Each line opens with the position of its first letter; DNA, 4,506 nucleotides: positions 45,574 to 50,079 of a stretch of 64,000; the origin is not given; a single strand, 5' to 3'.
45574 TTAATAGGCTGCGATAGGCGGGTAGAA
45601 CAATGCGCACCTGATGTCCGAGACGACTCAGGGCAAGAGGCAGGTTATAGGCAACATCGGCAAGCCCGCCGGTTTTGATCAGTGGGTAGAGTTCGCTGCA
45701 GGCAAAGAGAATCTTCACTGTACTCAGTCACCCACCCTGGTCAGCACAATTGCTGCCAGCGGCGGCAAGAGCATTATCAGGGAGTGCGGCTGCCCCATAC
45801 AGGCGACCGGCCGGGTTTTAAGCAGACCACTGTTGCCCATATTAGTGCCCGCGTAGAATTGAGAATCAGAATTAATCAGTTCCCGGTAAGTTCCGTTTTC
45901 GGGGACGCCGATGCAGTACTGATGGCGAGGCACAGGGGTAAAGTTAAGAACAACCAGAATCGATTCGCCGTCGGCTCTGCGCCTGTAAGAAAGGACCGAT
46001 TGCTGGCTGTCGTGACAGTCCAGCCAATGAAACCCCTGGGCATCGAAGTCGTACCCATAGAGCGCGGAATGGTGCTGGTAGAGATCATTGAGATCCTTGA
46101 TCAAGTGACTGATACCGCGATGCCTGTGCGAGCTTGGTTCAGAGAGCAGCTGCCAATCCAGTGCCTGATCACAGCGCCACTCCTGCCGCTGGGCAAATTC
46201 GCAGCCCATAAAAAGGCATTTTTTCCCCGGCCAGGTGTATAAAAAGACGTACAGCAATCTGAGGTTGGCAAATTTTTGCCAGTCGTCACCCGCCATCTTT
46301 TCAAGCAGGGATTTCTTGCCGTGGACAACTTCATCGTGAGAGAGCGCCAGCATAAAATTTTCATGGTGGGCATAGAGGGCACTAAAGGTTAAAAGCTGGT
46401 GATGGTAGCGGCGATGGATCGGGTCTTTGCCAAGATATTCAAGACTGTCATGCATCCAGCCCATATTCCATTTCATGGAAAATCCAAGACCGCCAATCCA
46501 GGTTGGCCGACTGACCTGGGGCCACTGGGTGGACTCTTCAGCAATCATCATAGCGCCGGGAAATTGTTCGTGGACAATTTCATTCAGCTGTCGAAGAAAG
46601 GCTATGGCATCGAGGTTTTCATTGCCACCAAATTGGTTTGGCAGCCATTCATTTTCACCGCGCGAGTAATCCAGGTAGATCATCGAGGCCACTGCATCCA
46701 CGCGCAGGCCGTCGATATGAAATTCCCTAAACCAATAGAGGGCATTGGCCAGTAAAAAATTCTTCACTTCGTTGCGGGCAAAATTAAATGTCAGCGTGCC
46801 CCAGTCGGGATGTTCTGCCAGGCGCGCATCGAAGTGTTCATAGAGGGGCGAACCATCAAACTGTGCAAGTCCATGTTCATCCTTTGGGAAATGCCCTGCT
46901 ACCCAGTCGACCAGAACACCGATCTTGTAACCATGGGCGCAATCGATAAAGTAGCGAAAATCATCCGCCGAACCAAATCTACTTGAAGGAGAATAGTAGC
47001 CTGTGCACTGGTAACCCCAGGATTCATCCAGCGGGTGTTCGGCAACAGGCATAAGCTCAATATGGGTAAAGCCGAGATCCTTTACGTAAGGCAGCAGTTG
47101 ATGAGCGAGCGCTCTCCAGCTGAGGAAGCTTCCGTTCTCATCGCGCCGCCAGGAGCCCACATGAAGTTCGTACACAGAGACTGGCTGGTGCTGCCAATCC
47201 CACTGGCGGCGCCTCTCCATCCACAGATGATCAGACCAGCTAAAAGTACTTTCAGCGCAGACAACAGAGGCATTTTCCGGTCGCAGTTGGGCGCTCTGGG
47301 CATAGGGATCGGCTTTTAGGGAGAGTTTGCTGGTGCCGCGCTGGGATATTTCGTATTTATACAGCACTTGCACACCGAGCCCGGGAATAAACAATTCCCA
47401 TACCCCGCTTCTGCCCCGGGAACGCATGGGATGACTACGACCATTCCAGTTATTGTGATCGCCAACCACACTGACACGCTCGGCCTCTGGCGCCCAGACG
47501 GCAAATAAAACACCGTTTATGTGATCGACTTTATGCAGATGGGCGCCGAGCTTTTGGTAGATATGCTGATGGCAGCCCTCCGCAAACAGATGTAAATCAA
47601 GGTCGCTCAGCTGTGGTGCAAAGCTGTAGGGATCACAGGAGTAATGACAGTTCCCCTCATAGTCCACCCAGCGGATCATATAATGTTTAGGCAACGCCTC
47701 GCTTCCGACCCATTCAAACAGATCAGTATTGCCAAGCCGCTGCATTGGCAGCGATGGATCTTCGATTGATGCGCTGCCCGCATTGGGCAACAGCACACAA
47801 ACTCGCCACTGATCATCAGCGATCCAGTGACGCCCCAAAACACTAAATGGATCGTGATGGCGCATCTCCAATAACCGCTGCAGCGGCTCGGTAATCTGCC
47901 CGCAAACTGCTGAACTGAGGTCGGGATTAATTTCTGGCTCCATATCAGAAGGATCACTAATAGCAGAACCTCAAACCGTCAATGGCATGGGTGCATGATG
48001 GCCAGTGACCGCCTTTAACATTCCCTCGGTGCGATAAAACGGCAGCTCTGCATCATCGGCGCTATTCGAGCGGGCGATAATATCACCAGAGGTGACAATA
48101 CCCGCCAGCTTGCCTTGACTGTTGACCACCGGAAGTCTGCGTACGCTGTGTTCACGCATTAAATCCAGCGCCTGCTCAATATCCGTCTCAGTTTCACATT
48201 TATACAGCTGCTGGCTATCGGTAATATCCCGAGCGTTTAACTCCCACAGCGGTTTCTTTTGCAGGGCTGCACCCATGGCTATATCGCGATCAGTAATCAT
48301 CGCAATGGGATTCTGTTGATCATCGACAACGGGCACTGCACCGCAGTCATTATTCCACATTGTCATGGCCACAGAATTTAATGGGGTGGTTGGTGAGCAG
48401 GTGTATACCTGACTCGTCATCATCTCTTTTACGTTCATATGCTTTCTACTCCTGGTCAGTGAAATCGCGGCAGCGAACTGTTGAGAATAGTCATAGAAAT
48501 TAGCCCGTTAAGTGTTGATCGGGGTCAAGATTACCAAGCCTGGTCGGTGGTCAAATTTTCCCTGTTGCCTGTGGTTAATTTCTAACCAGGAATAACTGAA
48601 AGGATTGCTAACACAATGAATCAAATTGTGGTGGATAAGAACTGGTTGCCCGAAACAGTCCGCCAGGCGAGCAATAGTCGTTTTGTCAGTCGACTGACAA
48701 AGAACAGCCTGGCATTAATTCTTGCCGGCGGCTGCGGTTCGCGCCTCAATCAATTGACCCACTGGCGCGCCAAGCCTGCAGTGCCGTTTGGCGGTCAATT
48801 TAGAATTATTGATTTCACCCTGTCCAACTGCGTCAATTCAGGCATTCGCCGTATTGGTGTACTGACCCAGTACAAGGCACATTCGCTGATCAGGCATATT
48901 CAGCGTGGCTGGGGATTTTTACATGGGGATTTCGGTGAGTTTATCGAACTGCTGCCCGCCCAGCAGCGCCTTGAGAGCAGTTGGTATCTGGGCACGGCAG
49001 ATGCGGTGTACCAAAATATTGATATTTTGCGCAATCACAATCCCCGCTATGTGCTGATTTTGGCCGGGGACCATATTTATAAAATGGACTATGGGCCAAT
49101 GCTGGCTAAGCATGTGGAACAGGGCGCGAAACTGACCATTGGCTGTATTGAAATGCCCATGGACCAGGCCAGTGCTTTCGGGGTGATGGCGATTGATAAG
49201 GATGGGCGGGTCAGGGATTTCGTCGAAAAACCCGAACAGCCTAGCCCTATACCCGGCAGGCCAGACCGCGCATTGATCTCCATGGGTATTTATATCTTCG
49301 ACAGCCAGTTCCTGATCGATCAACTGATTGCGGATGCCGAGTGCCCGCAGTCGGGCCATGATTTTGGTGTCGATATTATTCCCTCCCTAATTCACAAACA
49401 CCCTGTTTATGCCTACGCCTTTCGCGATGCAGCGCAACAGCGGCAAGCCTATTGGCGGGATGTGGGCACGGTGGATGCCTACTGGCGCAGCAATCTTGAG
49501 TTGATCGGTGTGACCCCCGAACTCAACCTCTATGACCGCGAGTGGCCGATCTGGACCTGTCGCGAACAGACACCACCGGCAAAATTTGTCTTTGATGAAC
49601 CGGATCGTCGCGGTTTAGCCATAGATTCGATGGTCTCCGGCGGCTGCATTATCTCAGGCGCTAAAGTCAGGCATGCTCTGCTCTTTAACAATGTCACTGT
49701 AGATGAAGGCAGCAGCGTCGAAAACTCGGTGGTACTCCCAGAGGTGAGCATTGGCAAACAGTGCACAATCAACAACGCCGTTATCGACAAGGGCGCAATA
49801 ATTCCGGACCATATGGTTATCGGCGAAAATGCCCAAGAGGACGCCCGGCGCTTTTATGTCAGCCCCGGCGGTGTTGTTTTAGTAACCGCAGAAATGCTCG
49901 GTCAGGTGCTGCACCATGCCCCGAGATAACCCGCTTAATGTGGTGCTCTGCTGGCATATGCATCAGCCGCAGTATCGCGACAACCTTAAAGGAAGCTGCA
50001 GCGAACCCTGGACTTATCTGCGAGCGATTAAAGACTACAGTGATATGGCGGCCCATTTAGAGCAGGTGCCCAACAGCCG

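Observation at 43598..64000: Self-contained low-oxygen glycogen island wired by five FNR boxes, with its own FNR and FixLJ-like regulators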

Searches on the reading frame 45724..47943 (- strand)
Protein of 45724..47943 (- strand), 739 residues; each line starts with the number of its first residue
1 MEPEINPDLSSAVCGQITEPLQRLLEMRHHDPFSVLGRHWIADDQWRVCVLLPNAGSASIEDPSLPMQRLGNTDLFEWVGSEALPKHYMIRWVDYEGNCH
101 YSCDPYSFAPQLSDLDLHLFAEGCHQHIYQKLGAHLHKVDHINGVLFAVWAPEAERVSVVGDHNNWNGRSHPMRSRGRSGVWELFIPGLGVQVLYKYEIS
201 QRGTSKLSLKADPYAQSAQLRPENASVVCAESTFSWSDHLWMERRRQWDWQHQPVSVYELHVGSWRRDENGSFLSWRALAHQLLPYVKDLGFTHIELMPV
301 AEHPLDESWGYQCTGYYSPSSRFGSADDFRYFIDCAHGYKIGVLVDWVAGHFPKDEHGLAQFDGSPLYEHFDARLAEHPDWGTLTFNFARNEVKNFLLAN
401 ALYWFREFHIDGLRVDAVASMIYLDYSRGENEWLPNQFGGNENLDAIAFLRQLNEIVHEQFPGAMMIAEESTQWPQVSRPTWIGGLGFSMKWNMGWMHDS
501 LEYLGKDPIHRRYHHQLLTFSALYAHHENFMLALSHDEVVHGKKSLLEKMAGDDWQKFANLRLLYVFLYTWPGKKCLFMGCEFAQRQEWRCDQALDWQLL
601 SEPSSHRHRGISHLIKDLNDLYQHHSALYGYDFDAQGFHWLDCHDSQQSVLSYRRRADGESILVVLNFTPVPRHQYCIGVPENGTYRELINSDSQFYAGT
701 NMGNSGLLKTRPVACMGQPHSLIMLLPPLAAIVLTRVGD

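Call 6: search_protein_families(library=pfam, proteins=[window:45724-47943:-])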
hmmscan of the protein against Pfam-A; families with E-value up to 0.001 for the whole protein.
window:45724-47943:- (739 aa): 4 families
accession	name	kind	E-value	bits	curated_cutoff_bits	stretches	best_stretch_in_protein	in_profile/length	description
PF02922.24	CBM_48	-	3.8e-27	94.9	22.4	1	131-215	1-83/83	Carbohydrate-binding module 48 (Isoamylase N-terminal domain)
PF02806.24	Alpha-amylase_C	-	2.3e-23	82.8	21.2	1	640-736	1-94/95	Alpha amylase, C-terminal all-beta domain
PF22019.2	GlgB_N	-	6.9e-21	74.6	27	2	19-106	3-94/94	alpha-1,4-glucan branching enzyme GlgB, N-terminal domain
PF00128.31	Alpha-amylase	-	8.5e-20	71.8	22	2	283-354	24-94/446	Alpha amylase, catalytic domain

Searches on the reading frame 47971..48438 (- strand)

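Call 6: search_protein_families(library=pfam, proteins=[window:47971-48438:-])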
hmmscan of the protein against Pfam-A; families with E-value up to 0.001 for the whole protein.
window:47971-48438:- (155 aa): 1 family
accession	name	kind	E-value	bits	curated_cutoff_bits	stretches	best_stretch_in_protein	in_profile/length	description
PF00571.33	CBS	-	1.8e-26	92.6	24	2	71-122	3-53/57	CBS domain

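Call 58: search_protein_families(library=ncbifam, proteins=[window:47971-48438:-], max_evalue=0.00001)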
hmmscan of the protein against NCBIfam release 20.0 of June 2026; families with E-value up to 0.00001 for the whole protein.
window:47971-48438:- (155 aa): 17 families
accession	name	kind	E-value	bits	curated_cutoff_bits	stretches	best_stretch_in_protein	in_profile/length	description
TIGR01302.1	IMP_dehydrog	equivalog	2.6e-13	49.7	481.5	1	4-126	83-202/450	IMP dehydrogenase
NF011443.0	PRK14869.1-5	equivalog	3.3e-12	45.6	335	1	70-124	72-125/546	putative manganese-dependent inorganic diphosphatase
NF041552.1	TF_PrdR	equivalog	2.4e-11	42.7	795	1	2-123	7-124/577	sigma-54 dependent transcriptional regulator PrdR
NF038279.1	TF_CBS_SpxR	exception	7.8e-11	41.3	600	0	2-53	250-301/427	CBS-HotDog domain-containing transcription factor SpxR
NF011447.0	PRK14869.2-3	equivalog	1e-10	40.9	522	0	67-121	68-121/540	putative manganese-dependent inorganic diphosphatase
NF011440.0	PRK14869.1-2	equivalog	8.3e-10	37.9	746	0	77-122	76-121/541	putative manganese-dependent inorganic diphosphatase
NF053603.1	HhpR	exception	3.5e-09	36.2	520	0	82-127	75-120/282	CBS domain-containing high hydrostatic pressure regulator HhpR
NF011449.0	PRK14869.2-5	equivalog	1.4e-08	34.2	411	0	70-123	70-123/451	putative manganese-dependent inorganic diphosphatase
NF011442.0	PRK14869.1-4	equivalog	2.1e-08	33.1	400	0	2-55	71-124/543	putative manganese-dependent inorganic diphosphatase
TIGR00400.1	mgtE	equivalog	5.4e-08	32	232.75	0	80-122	207-249/450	magnesium transporter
TIGR00393.1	kpsF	subfamily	8.7e-08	32.1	203.7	1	2-115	156-267/268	KpsF/GutQ family sugar-phosphate isomerase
NF053863.1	DS11_antiphage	equivalog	1.8e-07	30.6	260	1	9-120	83-188/305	CBS domain-containing anti-phage protein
NF011445.0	PRK14869.2-1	equivalog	2.8e-07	29.3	483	0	70-116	71-116/548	putative manganese-dependent inorganic diphosphatase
NF011441.0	PRK14869.1-3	equivalog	4.9e-07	28.7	753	0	80-122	80-122/548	putative manganese-dependent inorganic diphosphatase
NF041630.1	CBS_CbpB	equivalog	1.4e-06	28.2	125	1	9-126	19-137/143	cyclic-di-AMP-binding protein CbpB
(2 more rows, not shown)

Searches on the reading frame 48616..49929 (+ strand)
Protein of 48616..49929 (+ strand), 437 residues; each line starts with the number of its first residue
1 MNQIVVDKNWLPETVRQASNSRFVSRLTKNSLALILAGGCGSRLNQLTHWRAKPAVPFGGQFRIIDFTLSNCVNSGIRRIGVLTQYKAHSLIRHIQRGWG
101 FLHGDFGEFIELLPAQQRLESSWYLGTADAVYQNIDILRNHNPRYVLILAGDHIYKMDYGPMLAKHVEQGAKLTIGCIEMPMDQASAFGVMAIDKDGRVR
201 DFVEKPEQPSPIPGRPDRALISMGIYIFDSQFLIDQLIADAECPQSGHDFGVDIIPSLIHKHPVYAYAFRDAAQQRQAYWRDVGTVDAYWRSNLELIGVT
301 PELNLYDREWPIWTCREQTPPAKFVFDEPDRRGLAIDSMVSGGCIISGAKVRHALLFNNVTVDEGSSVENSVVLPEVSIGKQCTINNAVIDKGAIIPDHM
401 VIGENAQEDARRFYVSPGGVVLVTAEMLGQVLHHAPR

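Call 6: search_protein_families(library=pfam, proteins=[window:48616-49929:+])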
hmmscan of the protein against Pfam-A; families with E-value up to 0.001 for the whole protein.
window:48616-49929:+ (437 aa): 6 families
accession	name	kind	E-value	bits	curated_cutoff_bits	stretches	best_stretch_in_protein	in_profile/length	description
PF00483.29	NTP_transferase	-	2e-64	217.9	21.2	1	33-295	2-241/245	Nucleotidyl transferase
PF24894.1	Hexapep_GlmU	-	1.1e-41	141.6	23.3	1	320-423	1-104/104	GlmU-like, C-terminal hexapeptide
PF25247.1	LbH_GLGC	-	1.9e-09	38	27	1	375-424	72-125/135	GLGC left-handed parallel beta-helix domain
PF25084.1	LbH_EIF2B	-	2.3e-07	31.2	54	1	338-404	39-101/105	EIF2B subunit epsilon LbH domain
PF07959.18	Fucose_pyrophosphorylase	-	2.6e-06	27.1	34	1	348-405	284-344/418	Fucose pyrophosphorylase domain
PF12804.13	NTP_transf_3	-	9e-05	23.1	27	1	33-159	1-103/160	MobA-like NTP transferase domain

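Call 23: find_homologous_proteins(query=window:48616-49929:+, max_evalue=1e-50)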
Query window:48616-49929:+ (437 aa): 8000 proteins with E <= 1e-50 among 8000 candidates; the best 120 are listed.
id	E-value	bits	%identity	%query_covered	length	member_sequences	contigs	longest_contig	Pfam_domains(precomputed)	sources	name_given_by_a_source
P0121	2.3e-289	977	96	100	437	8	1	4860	PF00483.30,PF07959.19,PF25087.2,PF25247.2,PF25084.2,PF24894.2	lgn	-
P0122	2.6e-277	938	92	100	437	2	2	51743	PF00483.30,PF00132.31,PF07959.19,PF25087.2,PF25247.2,PF25084.2,PF24894.2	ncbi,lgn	-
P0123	3.2e-273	924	91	100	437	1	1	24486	PF00483.30,PF25087.2,PF25247.2,PF25084.2,PF24894.2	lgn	-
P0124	6.8e-252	854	83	100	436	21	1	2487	PF00483.30,PF25087.2,PF25247.2,PF25084.2,PF24894.2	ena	-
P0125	3.4e-246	835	82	100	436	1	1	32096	PF00483.30,PF07959.19,PF25087.2,PF25247.2,PF25084.2,PF24894.2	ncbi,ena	-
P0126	4.4e-245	831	81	100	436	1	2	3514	PF00483.30,PF07959.19,PF25087.2,PF25247.2,PF25084.2,PF24894.2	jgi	jgi:glucose-1-phosphate adenylyltransferase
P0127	1.6e-244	830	81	100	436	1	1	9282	PF00483.30,PF07959.19,PF25087.2,PF25247.2,PF25084.2,PF24894.2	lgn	-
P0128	2.5e-241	819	80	100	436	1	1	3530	PF00483.30,PF07959.19,PF25087.2,PF25247.2,PF25084.2,PF24894.2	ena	-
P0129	6.8e-238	808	78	100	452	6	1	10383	PF00483.30,PF25087.2,PF25247.2,PF25084.2,PF24894.2,PF12804.14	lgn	-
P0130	1.8e-237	806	78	100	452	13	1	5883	PF00483.30,PF25087.2,PF25247.2,PF25084.2,PF24894.2,PF12804.14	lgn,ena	-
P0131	5.1e-237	805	81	97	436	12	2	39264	PF00483.30,PF25087.2,PF25247.2,PF25084.2,PF24894.2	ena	-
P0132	1.1e-236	804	78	100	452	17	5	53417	PF00483.30,PF25087.2,PF25247.2,PF25084.2,PF24894.2,PF12804.14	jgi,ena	-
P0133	4.4e-219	746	75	97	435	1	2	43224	PF00483.30,PF25087.2,PF25247.2,PF25084.2,PF24894.2,PF12804.14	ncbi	-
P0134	4.7e-219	746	74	100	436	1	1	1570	PF00483.30,PF25087.2,PF25247.2,PF25084.2,PF24894.2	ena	-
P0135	3.0e-216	736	73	97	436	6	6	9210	PF00483.30,PF25247.2,PF25084.2,PF24894.2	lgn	-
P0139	6.0e-212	722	72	95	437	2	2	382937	PF00483.30,PF07959.19,PF25087.2,PF25247.2,PF25084.2,PF24894.2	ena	-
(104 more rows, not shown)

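Call 24: find_encoding_contigs(protein=P0122, flank=10000, max_places=1)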
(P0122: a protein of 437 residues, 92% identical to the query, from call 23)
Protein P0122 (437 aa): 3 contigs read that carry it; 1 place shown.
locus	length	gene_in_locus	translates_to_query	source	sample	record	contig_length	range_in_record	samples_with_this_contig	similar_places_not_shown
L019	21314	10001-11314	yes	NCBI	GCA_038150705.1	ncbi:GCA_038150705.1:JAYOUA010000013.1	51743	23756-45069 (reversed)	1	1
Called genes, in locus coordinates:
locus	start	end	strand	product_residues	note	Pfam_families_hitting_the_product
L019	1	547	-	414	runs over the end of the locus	PF00364:Biotin_lipoyl, PF25997:BSH_YhbJ (faint), PF02817:E3_binding, PF00198:2-oxoacid_dh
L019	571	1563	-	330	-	PF02779:Transket_pyr, PF02780:Transketolase_C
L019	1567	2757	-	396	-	PF00676:E1_dh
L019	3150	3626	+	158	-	PF13404:HTH_AsnC-type, PF13412:HTH_24, PF01037:AsnC_trans_reg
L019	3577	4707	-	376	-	PF02812:ELFV_dehydrog_N, PF00208:ELFV_dehydrog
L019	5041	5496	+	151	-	PF00011:HSP20, PF17886:ArsA_HSP20 (faint)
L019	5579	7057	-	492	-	PF08323:Glyco_transf_5, PF13439:Glyco_transf_4, PF13579:Glyco_trans_4_4, PF00534:Glycos_transf_1, PF13692:Glyco_trans_1_4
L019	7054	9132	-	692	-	PF22019:GlgB_N (weak), PF02922:CBM_48, PF00128:Alpha-amylase, PF02806:Alpha-amylase_C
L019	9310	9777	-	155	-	PF00571:CBS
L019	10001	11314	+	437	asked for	PF00483:NTP_transferase, PF07959:Fucose_pyrophosphorylase (faint), PF24894:Hexapep_GlmU, PF00132:Hexapep (faint), PF25084:LbH_EIF2B, PF25087:GMPPB_C (weak), PF25247:LbH_GLGC (weak)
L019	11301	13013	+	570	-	PF03065:Glyco_hydro_57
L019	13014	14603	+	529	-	PF02446:Glyco_hydro_77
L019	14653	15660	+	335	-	PF00044:Gp_dh_N, PF02800:Gp_dh_C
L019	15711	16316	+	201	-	PF13590:DUF4136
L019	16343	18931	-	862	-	PF11897:DUF3417, PF00343:Phosphorylase, PF28476:GlgP_C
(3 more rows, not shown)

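Call 25: find_encoding_contigs(protein=P0132, flank=10000, max_places=1)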
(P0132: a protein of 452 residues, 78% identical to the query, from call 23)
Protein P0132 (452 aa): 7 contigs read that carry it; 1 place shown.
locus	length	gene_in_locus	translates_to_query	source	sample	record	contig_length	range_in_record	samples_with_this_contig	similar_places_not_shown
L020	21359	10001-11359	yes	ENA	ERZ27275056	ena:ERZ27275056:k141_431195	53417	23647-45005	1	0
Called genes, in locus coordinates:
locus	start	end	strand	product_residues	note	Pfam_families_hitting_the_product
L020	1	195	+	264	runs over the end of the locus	PF00106:adh_short, PF01370:Epimerase (weak), PF08659:KR, PF13561:adh_short_C2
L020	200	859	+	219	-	-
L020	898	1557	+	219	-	PF00072:Response_reg, PF00486:Trans_reg_C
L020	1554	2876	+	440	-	PF08521:2CSK_N (faint), PF26769:HAMP_PhoQ (weak), PF00512:HisKA, PF02518:HATPase_c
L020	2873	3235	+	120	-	PF13473:Cupredoxin_1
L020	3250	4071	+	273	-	PF03239:FTR1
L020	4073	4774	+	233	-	-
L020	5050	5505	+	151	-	PF00011:HSP20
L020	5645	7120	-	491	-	PF08323:Glyco_transf_5, PF13439:Glyco_transf_4 (weak), PF13579:Glyco_trans_4_4 (weak), PF00534:Glycos_transf_1, PF13692:Glyco_trans_1_4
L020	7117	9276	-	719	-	PF22019:GlgB_N, PF02922:CBM_48, PF22019:GlgB_N (weak), PF00128:Alpha-amylase, PF02806:Alpha-amylase_C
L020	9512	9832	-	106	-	PF00571:CBS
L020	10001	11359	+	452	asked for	PF00483:NTP_transferase, PF12804:NTP_transf_3 (weak), PF24894:Hexapep_GlmU, PF25084:LbH_EIF2B, PF25087:GMPPB_C (weak), PF25247:LbH_GLGC (faint)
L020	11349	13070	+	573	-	PF03065:Glyco_hydro_57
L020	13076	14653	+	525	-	PF02446:Glyco_hydro_77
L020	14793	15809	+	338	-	PF00044:Gp_dh_N, PF02800:Gp_dh_C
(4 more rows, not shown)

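Call 26: find_encoding_contigs(protein=P0133, flank=10000, max_places=1)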
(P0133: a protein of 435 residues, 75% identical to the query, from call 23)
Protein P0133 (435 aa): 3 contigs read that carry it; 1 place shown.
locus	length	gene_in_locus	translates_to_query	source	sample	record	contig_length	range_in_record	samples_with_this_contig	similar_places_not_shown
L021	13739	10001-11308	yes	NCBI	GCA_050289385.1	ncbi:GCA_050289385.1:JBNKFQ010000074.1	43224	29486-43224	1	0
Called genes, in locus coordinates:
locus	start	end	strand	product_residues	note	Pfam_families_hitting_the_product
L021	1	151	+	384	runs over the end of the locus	PF00326:Peptidase_S9 (faint), PF00561:Abhydrolase_1, PF12146:Hydrolase_4, PF12697:Abhydrolase_6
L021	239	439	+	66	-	-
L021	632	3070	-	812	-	PF01326:PPDK_N, PF00391:PEP-utilizers, PF02896:PEP-utilizers_C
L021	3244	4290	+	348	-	PF01791:DeoC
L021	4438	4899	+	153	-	PF00011:HSP20, PF17886:ArsA_HSP20 (weak)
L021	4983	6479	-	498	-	PF08323:Glyco_transf_5, PF13439:Glyco_transf_4 (weak), PF13579:Glyco_trans_4_4, PF00534:Glycos_transf_1, PF13692:Glyco_trans_1_4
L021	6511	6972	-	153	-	PF10116:Host_attach, PF18856:baeRF_family12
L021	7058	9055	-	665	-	PF22019:GlgB_N, PF02922:CBM_48, PF00128:Alpha-amylase, PF02806:Alpha-amylase_C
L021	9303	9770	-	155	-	PF00571:CBS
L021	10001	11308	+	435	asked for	PF00483:NTP_transferase, PF12804:NTP_transf_3 (faint), PF24894:Hexapep_GlmU, PF25084:LbH_EIF2B (weak), PF25087:GMPPB_C (weak), PF25247:LbH_GLGC (faint)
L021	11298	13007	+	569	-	PF03065:Glyco_hydro_57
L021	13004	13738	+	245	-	?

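Call 27: find_encoding_contigs(protein=P0139, flank=10000, max_places=1)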
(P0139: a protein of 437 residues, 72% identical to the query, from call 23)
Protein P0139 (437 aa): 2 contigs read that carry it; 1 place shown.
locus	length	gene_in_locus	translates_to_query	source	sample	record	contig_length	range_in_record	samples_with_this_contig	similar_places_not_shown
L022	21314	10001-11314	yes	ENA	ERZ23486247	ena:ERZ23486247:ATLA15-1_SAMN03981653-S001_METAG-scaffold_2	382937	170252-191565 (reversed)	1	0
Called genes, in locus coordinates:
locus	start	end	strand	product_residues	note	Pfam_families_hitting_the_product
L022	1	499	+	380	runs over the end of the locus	PF01545:Cation_efflux, PF16916:ZT_dimer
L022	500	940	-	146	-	PF02082:Rrf2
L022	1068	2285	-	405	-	PF00764:Arginosuc_synth, PF24167:DUF7411 (weak), PF20979:Arginosuc_syn_C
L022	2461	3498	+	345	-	PF01979:Amidohydro_1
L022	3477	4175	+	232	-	PF00929:RNase_T, PF16473:Rv2179c-like (weak)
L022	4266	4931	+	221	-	-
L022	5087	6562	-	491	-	PF08323:Glyco_transf_5, PF13439:Glyco_transf_4, PF13579:Glyco_trans_4_4, PF00534:Glycos_transf_1, PF13692:Glyco_trans_1_4, PF20706:GT4-conflict (weak)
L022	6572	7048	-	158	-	PF18854:baeRF_family10 (weak), PF10116:Host_attach, PF18856:baeRF_family12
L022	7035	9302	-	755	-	PF22019:GlgB_N, PF02922:CBM_48, PF22019:GlgB_N (weak), PF00128:Alpha-amylase, PF02806:Alpha-amylase_C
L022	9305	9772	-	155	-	PF00571:CBS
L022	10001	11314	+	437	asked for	PF00483:NTP_transferase, PF07959:Fucose_pyrophosphorylase (faint), PF24894:Hexapep_GlmU, PF25084:LbH_EIF2B, PF25087:GMPPB_C (weak), PF25247:LbH_GLGC (faint)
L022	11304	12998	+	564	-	PF03065:Glyco_hydro_57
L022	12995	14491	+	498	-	PF02446:Glyco_hydro_77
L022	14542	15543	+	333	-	PF00044:Gp_dh_N, PF02800:Gp_dh_C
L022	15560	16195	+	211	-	PF00156:Pribosyltran, PF15609:PRTase_2 (faint), PF14681:UPRTase (weak)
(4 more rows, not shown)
